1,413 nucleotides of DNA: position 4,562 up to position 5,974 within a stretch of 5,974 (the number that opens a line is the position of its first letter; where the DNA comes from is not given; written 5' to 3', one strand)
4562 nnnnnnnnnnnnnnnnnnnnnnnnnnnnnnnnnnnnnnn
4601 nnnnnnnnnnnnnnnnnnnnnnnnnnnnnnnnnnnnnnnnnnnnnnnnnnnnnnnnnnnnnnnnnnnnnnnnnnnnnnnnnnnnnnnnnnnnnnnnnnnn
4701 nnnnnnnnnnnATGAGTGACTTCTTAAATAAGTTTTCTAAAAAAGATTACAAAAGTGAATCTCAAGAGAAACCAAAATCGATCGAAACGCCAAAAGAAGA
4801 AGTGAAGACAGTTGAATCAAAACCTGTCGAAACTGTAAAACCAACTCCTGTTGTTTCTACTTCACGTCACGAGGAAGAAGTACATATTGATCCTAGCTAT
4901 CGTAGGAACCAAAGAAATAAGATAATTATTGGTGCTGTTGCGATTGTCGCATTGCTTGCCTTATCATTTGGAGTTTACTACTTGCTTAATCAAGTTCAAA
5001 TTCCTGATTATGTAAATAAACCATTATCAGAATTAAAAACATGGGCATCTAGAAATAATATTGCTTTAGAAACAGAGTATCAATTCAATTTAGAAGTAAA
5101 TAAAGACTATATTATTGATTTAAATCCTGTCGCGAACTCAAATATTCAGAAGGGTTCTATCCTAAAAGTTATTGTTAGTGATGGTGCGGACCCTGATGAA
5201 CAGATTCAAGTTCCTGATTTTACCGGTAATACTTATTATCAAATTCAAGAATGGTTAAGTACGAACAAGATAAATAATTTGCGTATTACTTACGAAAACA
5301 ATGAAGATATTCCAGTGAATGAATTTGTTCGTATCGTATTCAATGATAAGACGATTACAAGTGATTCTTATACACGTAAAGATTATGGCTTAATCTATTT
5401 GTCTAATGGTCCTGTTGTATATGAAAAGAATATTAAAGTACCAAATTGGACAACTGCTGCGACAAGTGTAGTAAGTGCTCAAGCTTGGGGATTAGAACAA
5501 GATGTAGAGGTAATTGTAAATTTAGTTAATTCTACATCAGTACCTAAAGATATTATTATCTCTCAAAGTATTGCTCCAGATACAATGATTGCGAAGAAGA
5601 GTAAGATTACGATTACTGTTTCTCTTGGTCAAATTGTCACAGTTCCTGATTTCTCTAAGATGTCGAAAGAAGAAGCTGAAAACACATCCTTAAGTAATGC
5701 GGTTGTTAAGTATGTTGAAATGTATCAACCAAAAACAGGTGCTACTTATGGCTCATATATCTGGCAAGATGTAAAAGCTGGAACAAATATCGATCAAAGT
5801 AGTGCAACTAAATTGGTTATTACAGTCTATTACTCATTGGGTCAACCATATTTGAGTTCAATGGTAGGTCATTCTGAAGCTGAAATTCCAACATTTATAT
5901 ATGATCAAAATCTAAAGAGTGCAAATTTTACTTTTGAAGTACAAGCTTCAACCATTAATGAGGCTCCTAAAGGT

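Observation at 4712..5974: Large gene missing from the ORF track: kinase-less, PBP-less PASTA-array membrane protein overlapping the ABC ATPase stop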

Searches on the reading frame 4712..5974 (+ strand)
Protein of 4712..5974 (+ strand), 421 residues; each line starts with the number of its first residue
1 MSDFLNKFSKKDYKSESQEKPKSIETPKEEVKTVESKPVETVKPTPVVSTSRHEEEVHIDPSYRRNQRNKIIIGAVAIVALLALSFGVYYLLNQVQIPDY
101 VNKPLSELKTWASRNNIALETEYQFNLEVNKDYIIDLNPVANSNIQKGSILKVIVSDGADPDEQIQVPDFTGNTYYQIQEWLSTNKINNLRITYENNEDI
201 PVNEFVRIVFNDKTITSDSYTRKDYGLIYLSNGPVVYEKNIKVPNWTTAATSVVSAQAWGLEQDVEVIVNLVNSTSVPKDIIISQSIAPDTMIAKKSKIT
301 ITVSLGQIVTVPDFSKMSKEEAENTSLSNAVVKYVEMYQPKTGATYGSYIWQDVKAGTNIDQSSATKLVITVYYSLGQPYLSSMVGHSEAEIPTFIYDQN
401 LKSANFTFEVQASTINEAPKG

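Call 4: search_protein_families(library=pfam, proteins=[window:4712-5974:+], max_evalue=1)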
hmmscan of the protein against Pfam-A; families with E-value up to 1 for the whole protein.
window:4712-5974:+ (421 aa): 2 families
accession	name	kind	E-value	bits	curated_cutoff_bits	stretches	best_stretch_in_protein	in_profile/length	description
PF03793.24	PASTA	-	3.9e-21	75.2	23.2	3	256-304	14-63/64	PASTA domain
PF11976.14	Rad60-SLD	-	0.058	13.7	23.8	1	184-219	20-55/72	Ubiquitin-2 like Rad60 SUMO-like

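Call 5: search_protein_families(library=ncbifam, proteins=[window:4712-5974:+], max_evalue=1)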
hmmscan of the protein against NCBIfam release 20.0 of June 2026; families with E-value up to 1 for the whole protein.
window:4712-5974:+ (421 aa): 3 families
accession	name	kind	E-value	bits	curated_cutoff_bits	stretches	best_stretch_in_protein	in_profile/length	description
NF033483.0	PknB_PASTA_kin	equivalog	5.7e-29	101.6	450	2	15-206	282-474/563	Stk1 family PASTA domain-containing Ser/Thr kinase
NF008173.0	PRK10920.1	equivalog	0.025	13.7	313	1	53-94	16-60/390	uroporphyrinogen-III C-methyltransferase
NF033721.0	P12_lipo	equivalog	0.11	12.1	50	1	16-73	46-105/294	P12 family lipoprotein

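Call 6: find_homologous_proteins(query=window:4712-5974:+)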
Query window:4712-5974:+ (421 aa): 103 proteins with E <= 0.001 among 3978 candidates.
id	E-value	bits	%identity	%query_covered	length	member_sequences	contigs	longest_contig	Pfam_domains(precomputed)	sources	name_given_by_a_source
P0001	2.2e-267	904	99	100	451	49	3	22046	PF03793.25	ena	-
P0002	3.0e-195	667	71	100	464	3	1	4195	PF03793.25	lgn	-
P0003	2.4e-189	648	70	98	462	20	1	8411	PF03793.25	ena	-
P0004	1.7e-186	638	69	98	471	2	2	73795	PF03793.25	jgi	-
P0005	5.7e-186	636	69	98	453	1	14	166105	PF03793.25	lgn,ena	-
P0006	3.1e-185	634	69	98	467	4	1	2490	PF03793.25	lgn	-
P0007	4.0e-185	634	69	98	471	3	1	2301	PF03793.25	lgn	-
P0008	5.4e-185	633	69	98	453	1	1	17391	PF03793.25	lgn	-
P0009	1.8e-184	631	68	99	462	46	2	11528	PF03793.25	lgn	-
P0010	1.2e-183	629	69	98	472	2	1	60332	PF03793.25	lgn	-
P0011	9.1e-182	623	69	98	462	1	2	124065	PF03793.25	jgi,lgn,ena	-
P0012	1.8e-181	622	68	100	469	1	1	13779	PF03793.25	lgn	-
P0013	6.7e-181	620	69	97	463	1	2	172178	PF03793.25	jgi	jgi:eukaryotic-like serine/threonine-protein kinase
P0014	2.4e-180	618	67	97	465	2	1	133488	PF03793.25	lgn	-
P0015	5.8e-178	610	67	97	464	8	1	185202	PF03793.25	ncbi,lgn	-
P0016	8.0e-178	610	67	97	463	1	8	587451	PF03793.25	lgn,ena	-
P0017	1.9e-176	605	64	100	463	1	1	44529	PF03793.25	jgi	-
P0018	3.6e-176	604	67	97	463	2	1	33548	PF03793.25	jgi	-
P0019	3.3e-174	598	67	97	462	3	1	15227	PF03793.25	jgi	jgi:eukaryotic-like serine/threonine-protein kinase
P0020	4.6e-166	571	63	97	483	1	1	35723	PF03793.25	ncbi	-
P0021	5.9e-142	492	55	100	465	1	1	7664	PF03793.25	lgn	-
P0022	1.4e-141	490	55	98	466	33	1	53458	PF03793.25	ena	-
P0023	3.0e-141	489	55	100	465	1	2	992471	PF03793.25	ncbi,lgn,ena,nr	ncbi:MAG TPA: hypothetical protein DIC19_04315 [Erysipelotrichaceae bacterium]|nr:hypothetical prote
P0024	3.7e-141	489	56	100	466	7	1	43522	PF03793.25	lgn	-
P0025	3.4e-139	482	53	100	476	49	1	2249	PF03793.25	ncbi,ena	-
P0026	3.5e-139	482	54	100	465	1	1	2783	PF03793.25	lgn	-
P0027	4.9e-139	482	54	98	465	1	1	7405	PF03793.25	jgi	jgi:serine/threonine-protein kinase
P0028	1.8e-136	473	52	98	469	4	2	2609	PF03793.25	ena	-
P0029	1.1e-134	468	53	97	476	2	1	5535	PF03793.25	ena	-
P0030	1.2e-132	461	53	100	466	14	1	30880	PF03793.25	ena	-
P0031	2.3e-118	414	45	97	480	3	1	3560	PF03793.25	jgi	-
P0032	8.1e-110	386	44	97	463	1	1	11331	PF03793.25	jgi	jgi:eukaryotic-like serine/threonine-protein kinase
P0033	1.1e-109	385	45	97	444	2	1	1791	PF03793.25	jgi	-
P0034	1.3e-109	385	45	97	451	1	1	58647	PF03793.25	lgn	-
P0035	4.9e-109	383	44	97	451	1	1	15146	PF03793.25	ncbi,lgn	-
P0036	1.5e-107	378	45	100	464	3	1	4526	PF03793.25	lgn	-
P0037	4.8e-98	347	41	100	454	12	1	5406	PF03793.25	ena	-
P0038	1.2e-96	342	43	99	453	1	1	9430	PF03793.25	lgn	-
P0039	7.6e-95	336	42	100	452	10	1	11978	PF03793.25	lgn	-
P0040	1.9e-94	335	43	99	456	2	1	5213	PF03793.25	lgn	-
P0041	9.2e-94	333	40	100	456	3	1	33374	PF03793.25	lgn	-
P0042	9.4e-93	330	42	100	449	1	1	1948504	PF03793.25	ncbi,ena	-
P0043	7.7e-89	317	39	100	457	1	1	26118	PF03793.25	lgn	-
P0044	3.7e-71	258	55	52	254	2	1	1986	PF03793.25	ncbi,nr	ncbi:MAG: PASTA domain-containing protein, partial [Bacilli bacterium]|nr:PASTA domain-containing pr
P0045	1.0e-67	247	38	86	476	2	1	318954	PF03793.25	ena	-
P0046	2.1e-67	246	35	100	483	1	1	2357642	PF03793.25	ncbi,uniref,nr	ncbi:PASTA domain-containing protein [Erysipelothrix sp. HDW6C]|uniref:PASTA domain-containing prote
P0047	1.6e-66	243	35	98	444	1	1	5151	PF03793.25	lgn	-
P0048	5.4e-66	241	52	52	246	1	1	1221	PF03793.25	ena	-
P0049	2.7e-62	229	33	100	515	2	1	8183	PF03793.25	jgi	jgi:beta-lactam-binding protein with PASTA domain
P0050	1.1e-61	227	34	97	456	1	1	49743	PF03793.25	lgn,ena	-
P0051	1.3e-61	227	35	98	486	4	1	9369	PF03793.25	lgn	-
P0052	2.0e-61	226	33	98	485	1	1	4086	PF03793.25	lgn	-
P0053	3.1e-60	223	34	100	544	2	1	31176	PF03793.25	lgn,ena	-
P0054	6.1e-60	222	33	100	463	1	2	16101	PF03793.25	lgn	-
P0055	2.4e-59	220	35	90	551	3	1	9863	PF03793.25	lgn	-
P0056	2.8e-59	219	32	99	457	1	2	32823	PF03793.25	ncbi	-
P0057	4.0e-59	219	34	98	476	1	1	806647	PF03793.25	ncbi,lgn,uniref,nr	ncbi:serine/threonine protein kinase [Amphibacillus marinus]|uniref:Serine/threonine protein kinase 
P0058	1.1e-58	217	33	95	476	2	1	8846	PF03793.25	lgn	-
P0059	1.4e-58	217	34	91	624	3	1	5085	PF03793.25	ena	-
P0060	2.7e-58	216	35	89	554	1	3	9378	PF03793.25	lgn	-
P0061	3.5e-58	216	35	97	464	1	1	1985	PF03793.25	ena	-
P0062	5.6e-58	215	34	97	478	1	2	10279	PF03793.25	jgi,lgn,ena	-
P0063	1.4e-57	214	36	86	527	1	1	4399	PF03793.25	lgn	-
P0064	2.8e-57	213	31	98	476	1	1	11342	PF03793.25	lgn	-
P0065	3.0e-57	213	36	87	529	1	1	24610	PF03793.25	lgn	-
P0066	3.8e-57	212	34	88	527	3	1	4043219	PF03793.25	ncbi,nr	ncbi:hypothetical protein A5881_000198 [Enterococcus termitis]|nr:hypothetical protein A5881_000406 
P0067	7.0e-57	211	33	88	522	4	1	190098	PF03793.25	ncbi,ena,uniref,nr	ncbi:PASTA domain-containing protein [uncultured Enterococcus sp.]|uniref:PASTA domain-containing pr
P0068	7.4e-57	211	33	98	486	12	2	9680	PF03793.25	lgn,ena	-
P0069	1.1e-56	211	34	97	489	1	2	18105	PF03793.25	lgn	-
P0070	2.1e-56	210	32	98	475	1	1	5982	PF03793.25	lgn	-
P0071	1.2e-55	207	33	100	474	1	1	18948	PF03793.25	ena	-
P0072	1.5e-55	207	31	100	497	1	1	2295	PF03793.25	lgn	-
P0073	3.2e-55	206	30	97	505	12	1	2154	PF03793.25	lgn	-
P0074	1.7e-54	204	29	97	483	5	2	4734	PF03793.25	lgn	-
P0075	2.3e-54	203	33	100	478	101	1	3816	PF03793.25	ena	-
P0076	2.8e-54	203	32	95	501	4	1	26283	PF03793.25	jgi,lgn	-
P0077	3.2e-54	203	31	100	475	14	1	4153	PF03793.25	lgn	-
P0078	2.7e-53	200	33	86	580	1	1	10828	PF03793.25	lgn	-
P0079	4.5e-53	199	33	87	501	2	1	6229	PF03793.25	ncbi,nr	ncbi:MAG: PASTA domain-containing protein [Coriobacteriales bacterium]|nr:PASTA domain-containing pr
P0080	5.0e-53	199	32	97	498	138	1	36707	PF03793.25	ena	-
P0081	1.7e-52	197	31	95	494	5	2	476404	PF03793.25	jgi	jgi:beta-lactam-binding protein with PASTA domain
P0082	2.4e-52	197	32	95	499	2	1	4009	PF03793.25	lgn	-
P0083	3.0e-52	196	31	99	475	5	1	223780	PF03793.25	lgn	-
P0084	6.8e-52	195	34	88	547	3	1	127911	PF03793.25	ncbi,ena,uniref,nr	ncbi:PASTA domain-containing protein [uncultured Enterococcus sp.]|uniref:PASTA domain-containing pr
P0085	1.2e-51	194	31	95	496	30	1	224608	PF03793.25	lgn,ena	-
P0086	1.9e-51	194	30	99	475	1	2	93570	PF03793.25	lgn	-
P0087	5.7e-51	192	34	82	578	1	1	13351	PF03793.25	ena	-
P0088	8.5e-51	191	30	99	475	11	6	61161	PF03793.25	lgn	-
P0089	1.5e-50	191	30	95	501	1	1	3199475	PF03793.25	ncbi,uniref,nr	ncbi:hypothetical protein A5886_002836 [Enterococcus sp. 8G7_MSG3316]|uniref:PASTA domain-containing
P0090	7.5e-49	185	29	95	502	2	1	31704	PF03793.25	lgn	-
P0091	2.0e-48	184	30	97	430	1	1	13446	PF03793.25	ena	-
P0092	2.6e-48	183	29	95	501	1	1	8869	PF03793.25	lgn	-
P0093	3.1e-48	183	30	82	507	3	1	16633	PF03793.25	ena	-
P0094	5.2e-48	182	32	75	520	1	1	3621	PF03793.25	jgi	jgi:serine/threonine-protein kinase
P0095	2.4e-47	180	32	85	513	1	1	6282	PF03793.25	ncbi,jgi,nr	ncbi:MAG: PASTA domain-containing protein [Coriobacteriales bacterium]|jgi:serine/threonine-protein 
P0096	4.4e-46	176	29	98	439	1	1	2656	PF03793.25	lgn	-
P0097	5.0e-46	176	30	95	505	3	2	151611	PF03793.25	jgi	jgi:beta-lactam-binding protein with PASTA domain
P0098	2.5e-40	157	32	83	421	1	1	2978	PF03793.25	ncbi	-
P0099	4.0e-37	146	28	72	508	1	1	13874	PF03793.25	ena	-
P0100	6.2e-32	129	27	91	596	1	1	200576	PF03793.25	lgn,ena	-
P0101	2.5e-23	101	27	76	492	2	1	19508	PF03793.25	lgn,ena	-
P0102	6.3e-12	64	27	55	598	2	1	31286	PF03793.25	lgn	-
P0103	5.3e-5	41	25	59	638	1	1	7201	PF07714.24,PF00069.32,PF03793.25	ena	-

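Call 7: find_related_loci(query=window:4712-5974:+, collection=genome_contigs, flank=10000)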
Query window:4712-5974:+ (421 aa) in genome_contigs; peptide patterns used: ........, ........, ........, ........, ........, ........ (x = any residue, [..] = any of these).
66 stretches matched a pattern; 3 encode a relative of the query (tblastn E <= 1e-3); 3 distinct loci.
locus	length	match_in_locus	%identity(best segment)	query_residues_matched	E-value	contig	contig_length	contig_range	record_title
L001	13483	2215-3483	68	1-411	0e+0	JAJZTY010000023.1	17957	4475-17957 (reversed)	MAG: Bacillota bacterium isolate SKS3.bin96 NODE_4861_length_17957_cov_5.754571, whole genome shotgun sequence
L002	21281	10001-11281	66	1-410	0e+0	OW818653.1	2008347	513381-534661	metagenome genome assembly, chromosome: 1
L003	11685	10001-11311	66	1-421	0e+0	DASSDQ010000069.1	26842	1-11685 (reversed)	MAG TPA_asm: Erysipelotrichaceae bacterium isolate SMAG_U955 k141_1408219, whole genome shotgun sequence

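Call 9: find_encoding_contigs(protein=P0001, flank=10000, max_places=3)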
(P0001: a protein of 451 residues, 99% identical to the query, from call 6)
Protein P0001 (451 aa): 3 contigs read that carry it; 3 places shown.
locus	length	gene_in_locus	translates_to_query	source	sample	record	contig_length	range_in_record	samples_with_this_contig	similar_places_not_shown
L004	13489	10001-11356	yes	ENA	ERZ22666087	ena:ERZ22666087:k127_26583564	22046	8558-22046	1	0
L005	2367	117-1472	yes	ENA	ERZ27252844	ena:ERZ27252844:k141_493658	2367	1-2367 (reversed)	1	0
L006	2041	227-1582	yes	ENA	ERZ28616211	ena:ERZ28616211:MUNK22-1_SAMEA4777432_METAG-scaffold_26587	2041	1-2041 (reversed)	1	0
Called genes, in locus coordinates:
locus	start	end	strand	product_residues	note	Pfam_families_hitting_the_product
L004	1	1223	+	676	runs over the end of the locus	PF00005:ABC_tran, PF02463:SMC_N (weak), PF13304:AAA_21 (faint)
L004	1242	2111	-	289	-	PF00924:MS_channel_2nd, PF21082:MS_channel_3rd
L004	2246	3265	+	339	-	PF03590:AsnA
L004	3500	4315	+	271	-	PF00456:Transketolase_N, PF13292:DXP_synthase_N, PF00676:E1_dh (weak), PF09364:XFP_N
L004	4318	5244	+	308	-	PF02779:Transket_pyr, PF02780:Transketolase_C, PF22613:Transketolase_C_1, PF17147:PFOR_II (weak)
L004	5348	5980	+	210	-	PF02310:B12-binding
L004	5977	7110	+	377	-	PF12704:MacB_PCD, PF02687:FtsX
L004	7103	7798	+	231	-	PF02463:SMC_N (weak), PF00005:ABC_tran, PF13304:AAA_21 (faint)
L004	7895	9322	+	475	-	PF12704:MacB_PCD, PF02687:FtsX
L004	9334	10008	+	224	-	PF02463:SMC_N (faint), PF13175:AAA_15 (faint), PF13476:AAA_23 (weak), PF00005:ABC_tran, PF13304:AAA_21 (faint)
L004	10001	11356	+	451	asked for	PF03793:PASTA (weak)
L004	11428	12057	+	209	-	PF13460:NAD_binding_10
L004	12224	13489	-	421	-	?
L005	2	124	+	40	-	?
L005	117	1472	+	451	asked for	PF03793:PASTA (weak)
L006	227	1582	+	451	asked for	PF03793:PASTA (weak)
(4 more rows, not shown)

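Call 10: find_encoding_contigs(protein=P0046, flank=8000, max_places=1)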
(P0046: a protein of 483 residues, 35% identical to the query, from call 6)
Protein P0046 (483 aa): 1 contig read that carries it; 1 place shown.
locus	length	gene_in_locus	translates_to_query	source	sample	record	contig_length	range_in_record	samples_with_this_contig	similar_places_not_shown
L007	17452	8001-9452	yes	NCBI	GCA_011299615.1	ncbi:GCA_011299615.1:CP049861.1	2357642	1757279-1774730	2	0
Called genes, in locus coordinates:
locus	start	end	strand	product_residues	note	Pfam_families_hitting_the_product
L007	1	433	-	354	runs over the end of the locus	PF05651:Diacid_rec, PF13556:HTH_30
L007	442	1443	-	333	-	PF00224:PK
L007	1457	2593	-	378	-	PF02595:Gly_kinase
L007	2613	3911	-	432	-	PF02447:GntP_permease, PF03553:Na_H_antiporter (weak), PF06808:DctM (faint), PF03600:CitMHS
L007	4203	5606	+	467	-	PF00270:DEAD, PF04851:ResIII, PF00271:Helicase_C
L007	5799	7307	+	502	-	PF02687:FtsX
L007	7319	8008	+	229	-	PF02463:SMC_N (faint), PF13175:AAA_15 (faint), PF00005:ABC_tran, PF13304:AAA_21 (faint)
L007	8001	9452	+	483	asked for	PF03793:PASTA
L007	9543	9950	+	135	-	PF00376:MerR, PF13411:MerR_1, PF09278:MerR-DNA-bind (weak)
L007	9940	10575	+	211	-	PF00753:Lactamase_B, PF12706:Lactamase_B_2 (faint)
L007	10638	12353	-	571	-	PF09479:Flg_new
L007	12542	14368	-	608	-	PF00270:DEAD, PF00271:Helicase_C, PF16124:RecQ_Zn_bind, PF09382:RQC, PF00570:HRDC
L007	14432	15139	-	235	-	PF13489:Methyltransf_23, PF13847:Methyltransf_31, PF08241:Methyltransf_11, PF08242:Methyltransf_12, PF13649:Methyltransf_25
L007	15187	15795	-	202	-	-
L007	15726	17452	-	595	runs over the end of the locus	PF00122:E1-E2_ATPase, PF00702:Hydrolase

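Call 11: find_encoding_contigs(protein=P0057, flank=8000, max_places=1)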
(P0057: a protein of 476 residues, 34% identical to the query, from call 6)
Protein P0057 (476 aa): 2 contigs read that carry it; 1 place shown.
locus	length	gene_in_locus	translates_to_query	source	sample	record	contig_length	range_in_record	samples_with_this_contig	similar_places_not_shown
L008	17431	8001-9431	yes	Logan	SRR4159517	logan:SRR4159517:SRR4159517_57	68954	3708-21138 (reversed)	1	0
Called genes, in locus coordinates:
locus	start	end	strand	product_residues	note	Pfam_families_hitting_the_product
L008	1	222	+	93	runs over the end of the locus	PF04456:DUF503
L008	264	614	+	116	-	PF02033:RBFA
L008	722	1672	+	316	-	PF01509:TruB_N, PF16198:TruB_C_2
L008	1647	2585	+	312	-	PF06574:FAD_syn, PF01467:CTP_transf_like (faint), PF01687:Flavokinase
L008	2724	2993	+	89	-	PF00312:Ribosomal_S15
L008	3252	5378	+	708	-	PF01138:RNase_PH, PF03725:RNase_PH_C, PF03726:PNPase, PF01138:RNase_PH, PF00013:KH_1, PF00575:S1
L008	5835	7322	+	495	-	PF02687:FtsX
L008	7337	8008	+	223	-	PF02463:SMC_N (weak), PF00005:ABC_tran, PF13304:AAA_21 (faint)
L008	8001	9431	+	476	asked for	PF03793:PASTA (weak)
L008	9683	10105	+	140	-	-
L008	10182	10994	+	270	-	-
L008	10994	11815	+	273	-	-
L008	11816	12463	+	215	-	PF02463:SMC_N (faint), PF00005:ABC_tran, PF13304:AAA_21 (weak)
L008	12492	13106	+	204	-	-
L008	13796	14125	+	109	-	PF07873:YabP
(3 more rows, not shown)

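Call 12: find_encoding_contigs(protein=P0066, flank=8000, max_places=1)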
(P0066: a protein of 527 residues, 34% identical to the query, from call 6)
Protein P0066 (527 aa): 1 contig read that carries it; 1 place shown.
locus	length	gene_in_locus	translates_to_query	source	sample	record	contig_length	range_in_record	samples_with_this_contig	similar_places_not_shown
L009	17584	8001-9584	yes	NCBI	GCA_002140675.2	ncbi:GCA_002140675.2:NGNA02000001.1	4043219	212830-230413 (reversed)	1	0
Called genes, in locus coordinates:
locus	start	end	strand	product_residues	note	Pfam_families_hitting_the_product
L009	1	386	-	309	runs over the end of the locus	PF02096:60KD_IMP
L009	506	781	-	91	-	PF00708:Acylphosphatase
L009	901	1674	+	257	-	PF22435:MRM3-like_sub_bind, PF08032:SpoU_sub_bind, PF00588:SpoU_methylase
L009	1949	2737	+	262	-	PF00318:Ribosomal_S2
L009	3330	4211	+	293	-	PF00889:EF_TS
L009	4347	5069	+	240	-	PF00696:AA_kinase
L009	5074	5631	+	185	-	PF01765:RRF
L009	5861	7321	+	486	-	PF12704:MacB_PCD, PF02687:FtsX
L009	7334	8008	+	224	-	PF02463:SMC_N (faint), PF00005:ABC_tran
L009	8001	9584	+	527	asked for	PF03793:PASTA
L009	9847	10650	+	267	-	PF01255:Prenyltransf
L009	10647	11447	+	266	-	PF01148:CTP_transf_1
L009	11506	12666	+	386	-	PF02670:DXP_reductoisom, PF08436:DXP_redisom_C, PF13288:DXPR_C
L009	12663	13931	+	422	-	PF02163:Peptidase_M50, PF00595:PDZ (weak), PF04495:GRASP55_65 (weak), PF13180:PDZ_2, PF17820:PDZ_6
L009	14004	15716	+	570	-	PF00587:tRNA-synt_2b, PF04073:tRNA_edit, PF03129:HGTP_anticodon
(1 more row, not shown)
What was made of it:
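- In Enterococcus termitis the module sits next to uppS (call 12).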

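Call 13: find_encoding_contigs(protein=P0079, flank=8000, max_places=1)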
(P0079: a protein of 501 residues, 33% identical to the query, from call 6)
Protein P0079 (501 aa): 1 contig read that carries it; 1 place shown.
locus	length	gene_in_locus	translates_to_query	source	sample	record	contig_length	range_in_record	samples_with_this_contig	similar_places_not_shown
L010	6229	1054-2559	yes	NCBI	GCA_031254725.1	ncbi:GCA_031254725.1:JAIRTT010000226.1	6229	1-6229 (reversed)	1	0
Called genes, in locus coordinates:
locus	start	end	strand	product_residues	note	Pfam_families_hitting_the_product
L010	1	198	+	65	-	?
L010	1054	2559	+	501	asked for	PF03793:PASTA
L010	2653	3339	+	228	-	PF00072:Response_reg, PF00486:Trans_reg_C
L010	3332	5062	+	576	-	PF00512:HisKA, PF02518:HATPase_c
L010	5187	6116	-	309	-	PF00291:PALP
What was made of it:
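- Closest known: PASTA Ser/Thr kinases. Different: It is encoded in an ABC transporter operon rather than with a PP2C phosphatase (calls 9-13).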
